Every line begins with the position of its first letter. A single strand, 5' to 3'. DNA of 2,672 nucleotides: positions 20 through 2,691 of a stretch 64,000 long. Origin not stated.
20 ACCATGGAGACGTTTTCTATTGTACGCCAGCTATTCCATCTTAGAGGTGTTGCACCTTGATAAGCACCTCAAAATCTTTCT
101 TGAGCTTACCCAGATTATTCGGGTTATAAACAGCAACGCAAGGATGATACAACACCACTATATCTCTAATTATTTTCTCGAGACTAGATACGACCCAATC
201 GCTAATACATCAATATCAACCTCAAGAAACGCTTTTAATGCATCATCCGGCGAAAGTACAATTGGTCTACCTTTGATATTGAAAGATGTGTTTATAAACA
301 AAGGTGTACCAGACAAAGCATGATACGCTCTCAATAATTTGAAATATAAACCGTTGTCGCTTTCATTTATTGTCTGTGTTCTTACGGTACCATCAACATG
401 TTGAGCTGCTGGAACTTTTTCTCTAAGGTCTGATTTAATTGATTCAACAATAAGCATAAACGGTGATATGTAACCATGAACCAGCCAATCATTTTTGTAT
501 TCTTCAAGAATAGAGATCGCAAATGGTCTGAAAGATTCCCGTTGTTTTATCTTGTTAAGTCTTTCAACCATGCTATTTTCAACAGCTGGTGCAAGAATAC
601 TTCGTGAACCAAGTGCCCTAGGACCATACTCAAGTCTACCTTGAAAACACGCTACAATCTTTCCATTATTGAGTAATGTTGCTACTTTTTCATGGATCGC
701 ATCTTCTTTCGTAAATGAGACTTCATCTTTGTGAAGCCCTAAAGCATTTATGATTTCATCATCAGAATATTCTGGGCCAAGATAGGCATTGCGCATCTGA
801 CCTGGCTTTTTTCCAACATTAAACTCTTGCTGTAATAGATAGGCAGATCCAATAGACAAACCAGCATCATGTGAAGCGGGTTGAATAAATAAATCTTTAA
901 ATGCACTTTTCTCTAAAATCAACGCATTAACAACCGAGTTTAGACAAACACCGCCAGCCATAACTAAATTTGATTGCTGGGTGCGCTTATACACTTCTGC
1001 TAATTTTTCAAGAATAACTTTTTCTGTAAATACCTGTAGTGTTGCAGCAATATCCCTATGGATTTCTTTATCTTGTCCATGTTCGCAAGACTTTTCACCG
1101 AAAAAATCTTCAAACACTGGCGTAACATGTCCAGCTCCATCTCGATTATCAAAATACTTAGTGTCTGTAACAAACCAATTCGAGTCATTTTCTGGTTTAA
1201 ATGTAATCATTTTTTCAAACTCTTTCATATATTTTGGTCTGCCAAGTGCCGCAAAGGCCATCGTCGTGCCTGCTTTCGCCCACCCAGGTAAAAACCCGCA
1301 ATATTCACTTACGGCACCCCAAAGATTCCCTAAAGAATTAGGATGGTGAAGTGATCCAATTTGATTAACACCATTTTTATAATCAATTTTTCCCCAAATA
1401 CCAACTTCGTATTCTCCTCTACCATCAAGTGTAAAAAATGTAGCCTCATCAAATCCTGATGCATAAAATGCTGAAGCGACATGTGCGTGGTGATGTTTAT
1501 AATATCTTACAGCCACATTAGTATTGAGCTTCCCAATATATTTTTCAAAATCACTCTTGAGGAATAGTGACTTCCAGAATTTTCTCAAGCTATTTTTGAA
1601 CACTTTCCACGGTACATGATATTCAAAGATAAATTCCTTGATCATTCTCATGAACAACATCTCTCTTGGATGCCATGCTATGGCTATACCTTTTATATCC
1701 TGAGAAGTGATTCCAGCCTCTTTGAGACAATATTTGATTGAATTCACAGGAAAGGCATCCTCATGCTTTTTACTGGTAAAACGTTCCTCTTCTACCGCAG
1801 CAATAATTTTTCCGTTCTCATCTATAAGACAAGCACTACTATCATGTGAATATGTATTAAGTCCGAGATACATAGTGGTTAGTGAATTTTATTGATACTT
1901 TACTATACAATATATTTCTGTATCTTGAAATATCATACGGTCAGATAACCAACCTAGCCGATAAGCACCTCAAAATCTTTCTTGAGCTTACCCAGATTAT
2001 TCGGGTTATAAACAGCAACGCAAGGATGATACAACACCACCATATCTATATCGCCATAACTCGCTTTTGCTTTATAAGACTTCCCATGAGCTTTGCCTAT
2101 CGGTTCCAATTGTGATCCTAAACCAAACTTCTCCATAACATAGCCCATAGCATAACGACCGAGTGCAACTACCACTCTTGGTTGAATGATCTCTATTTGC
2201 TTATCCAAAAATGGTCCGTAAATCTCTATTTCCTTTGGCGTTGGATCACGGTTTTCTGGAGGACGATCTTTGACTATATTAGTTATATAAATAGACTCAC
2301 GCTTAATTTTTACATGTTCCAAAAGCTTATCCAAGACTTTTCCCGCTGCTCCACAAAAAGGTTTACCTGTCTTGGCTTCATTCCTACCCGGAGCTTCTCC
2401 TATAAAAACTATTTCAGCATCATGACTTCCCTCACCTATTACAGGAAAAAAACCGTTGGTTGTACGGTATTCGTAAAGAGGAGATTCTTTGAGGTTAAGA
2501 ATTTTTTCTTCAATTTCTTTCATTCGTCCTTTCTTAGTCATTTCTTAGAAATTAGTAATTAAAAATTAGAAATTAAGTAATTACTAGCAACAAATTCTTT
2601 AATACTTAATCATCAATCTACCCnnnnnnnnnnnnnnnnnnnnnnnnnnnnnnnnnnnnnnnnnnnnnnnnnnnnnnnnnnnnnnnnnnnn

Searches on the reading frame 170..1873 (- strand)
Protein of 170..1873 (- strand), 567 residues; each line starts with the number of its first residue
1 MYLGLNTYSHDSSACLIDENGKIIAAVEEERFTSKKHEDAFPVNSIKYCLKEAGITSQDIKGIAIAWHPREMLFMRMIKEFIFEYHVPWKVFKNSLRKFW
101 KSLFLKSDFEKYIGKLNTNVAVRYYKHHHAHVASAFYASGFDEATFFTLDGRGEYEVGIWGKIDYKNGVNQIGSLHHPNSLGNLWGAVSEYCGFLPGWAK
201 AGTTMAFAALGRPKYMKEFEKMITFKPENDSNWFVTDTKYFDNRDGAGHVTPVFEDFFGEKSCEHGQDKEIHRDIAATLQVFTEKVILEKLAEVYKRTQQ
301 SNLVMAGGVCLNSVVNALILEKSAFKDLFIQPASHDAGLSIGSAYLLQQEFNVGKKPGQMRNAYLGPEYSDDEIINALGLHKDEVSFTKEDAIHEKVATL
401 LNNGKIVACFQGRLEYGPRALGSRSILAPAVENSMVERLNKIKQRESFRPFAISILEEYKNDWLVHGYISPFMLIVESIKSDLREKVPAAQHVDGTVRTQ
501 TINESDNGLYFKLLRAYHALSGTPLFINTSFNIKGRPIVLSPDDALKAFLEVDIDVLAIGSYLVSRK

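Call 40: search_protein_families(library=pfam, proteins=[window:170-1873:-], max_evalue=0.001)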
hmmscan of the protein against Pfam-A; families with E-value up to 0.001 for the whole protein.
window:170-1873:- (567 aa): 3 families
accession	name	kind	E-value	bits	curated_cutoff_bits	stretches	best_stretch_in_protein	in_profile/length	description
PF16861.10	Carbam_trans_C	-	1.1e-59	201.3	27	1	398-566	1-170/170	Carbamoyltransferase C-terminus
PF02543.21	Carbam_trans_N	-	1.2e-57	196.3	24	1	3-344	3-345/346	Carbamoyltransferase N-terminus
PF00814.31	TsaD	-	5e-05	23.6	24.8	0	248-319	181-237/264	tRNA N6-adenosine threonylcarbamoyltransferase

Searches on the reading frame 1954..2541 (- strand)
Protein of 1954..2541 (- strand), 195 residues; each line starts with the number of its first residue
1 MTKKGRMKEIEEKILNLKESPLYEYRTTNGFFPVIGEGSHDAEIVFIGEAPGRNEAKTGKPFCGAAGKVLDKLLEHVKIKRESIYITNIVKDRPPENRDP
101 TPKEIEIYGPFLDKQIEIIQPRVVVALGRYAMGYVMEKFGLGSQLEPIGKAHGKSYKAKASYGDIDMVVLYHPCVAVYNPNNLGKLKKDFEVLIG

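Call 40: search_protein_families(library=pfam, proteins=[window:1954-2541:-], max_evalue=0.001)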
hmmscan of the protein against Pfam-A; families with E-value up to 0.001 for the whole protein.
window:1954-2541:- (195 aa): 1 family
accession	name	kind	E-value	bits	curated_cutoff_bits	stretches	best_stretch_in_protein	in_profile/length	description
PF03167.25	UDG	-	2.8e-32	112.2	24.3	1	36-185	2-128/141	Uracil DNA glycosylase superfamily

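Call 55: find_homologous_proteins(query=window:1954-2541:-, max_evalue=1e-20)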
Query window:1954-2541:- (195 aa): 7966 proteins with E <= 1e-20 among 8000 candidates; the best 120 are listed.
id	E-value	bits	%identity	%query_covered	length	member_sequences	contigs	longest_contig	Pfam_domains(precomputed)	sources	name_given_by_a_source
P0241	4.8e-126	436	100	100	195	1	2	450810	PF03167.26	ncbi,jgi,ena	ncbi:MAG: uracil-DNA glycosylase [Candidatus Paceibacterota bacterium]|jgi:DNA polymerase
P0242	1.1e-103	363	82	99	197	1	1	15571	PF03167.26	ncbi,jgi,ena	-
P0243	1.8e-103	363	80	99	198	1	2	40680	PF03167.26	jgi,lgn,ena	-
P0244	2.5e-103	362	81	98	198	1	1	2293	PF03167.26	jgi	jgi:DNA polymerase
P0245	8.1e-102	357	80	99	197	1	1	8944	PF03167.26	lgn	-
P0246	2.9e-101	355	79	98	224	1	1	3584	PF03167.26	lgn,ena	-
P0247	3.5e-101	355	80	99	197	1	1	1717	PF03167.26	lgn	-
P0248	4.7e-101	355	80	99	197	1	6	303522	PF03167.26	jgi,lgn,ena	-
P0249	5.4e-101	354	80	99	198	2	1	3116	PF03167.26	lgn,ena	-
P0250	5.9e-101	354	79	98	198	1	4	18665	PF03167.26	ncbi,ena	-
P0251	7.1e-101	354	80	99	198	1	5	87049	PF03167.26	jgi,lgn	jgi:DNA polymerase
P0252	1.5e-100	353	80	99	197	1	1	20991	PF03167.26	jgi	-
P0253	3.1e-100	352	78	99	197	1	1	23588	PF03167.26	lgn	-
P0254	4.8e-100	351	78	99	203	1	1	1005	PF03167.26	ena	-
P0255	5.1e-100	351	77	99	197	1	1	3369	PF03167.26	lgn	-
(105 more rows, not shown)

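Call 57: find_encoding_contigs(protein=P0242, flank=5000, max_places=3)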
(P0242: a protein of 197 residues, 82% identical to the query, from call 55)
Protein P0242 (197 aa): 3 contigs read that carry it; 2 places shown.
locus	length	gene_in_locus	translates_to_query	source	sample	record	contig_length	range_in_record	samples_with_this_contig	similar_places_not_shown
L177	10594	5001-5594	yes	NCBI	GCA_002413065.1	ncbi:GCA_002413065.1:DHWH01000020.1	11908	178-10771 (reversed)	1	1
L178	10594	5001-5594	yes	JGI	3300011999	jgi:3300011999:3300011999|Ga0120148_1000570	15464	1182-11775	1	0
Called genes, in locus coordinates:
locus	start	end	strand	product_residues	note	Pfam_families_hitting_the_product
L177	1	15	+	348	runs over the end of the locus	PF04545:Sigma70_r4, PF05066:HARE-HTH (faint)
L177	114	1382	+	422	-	PF26449:DUF8128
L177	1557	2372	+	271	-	PF02618:YceG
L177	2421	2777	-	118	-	PF00072:Response_reg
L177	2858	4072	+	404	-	PF02540:NAD_synthase (weak), PF03054:tRNA_Me_trans, PF20259:tRNA_Me_trans_M, PF20258:tRNA_Me_trans_C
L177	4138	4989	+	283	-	PF03477:ATP-cone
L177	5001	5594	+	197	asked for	PF03167:UDG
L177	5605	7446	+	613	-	PF01432:Peptidase_M3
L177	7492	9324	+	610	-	PF01411:tRNA-synt_2c, PF07973:tRNA_SAD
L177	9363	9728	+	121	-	PF18823:InPase (faint)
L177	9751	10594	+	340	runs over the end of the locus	?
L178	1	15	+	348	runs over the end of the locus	PF04545:Sigma70_r4, PF05066:HARE-HTH (faint)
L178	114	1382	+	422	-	PF26449:DUF8128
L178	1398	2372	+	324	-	PF02618:YceG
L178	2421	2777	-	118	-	PF00072:Response_reg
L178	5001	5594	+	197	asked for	PF03167:UDG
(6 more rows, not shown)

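Call 58: find_encoding_contigs(protein=P0243, flank=5000, max_places=3)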
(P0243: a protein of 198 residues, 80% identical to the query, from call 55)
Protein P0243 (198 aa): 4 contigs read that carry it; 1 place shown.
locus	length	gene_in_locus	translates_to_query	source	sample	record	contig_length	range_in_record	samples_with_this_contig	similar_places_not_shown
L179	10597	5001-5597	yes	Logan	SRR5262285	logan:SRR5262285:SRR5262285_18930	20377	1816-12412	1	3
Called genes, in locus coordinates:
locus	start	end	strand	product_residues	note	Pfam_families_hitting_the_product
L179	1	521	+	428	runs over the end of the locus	PF26449:DUF8128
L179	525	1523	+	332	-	PF02618:YceG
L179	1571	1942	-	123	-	-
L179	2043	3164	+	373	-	PF02540:NAD_synthase (faint), PF03054:tRNA_Me_trans, PF20259:tRNA_Me_trans_M, PF20258:tRNA_Me_trans_C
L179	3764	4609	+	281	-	PF03477:ATP-cone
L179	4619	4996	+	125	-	PF12643:MazG-like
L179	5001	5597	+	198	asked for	PF03167:UDG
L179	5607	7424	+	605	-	PF08439:Peptidase_M3_N (faint), PF01432:Peptidase_M3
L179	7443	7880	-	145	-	-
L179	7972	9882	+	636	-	PF01411:tRNA-synt_2c, PF07973:tRNA_SAD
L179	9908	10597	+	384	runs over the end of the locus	-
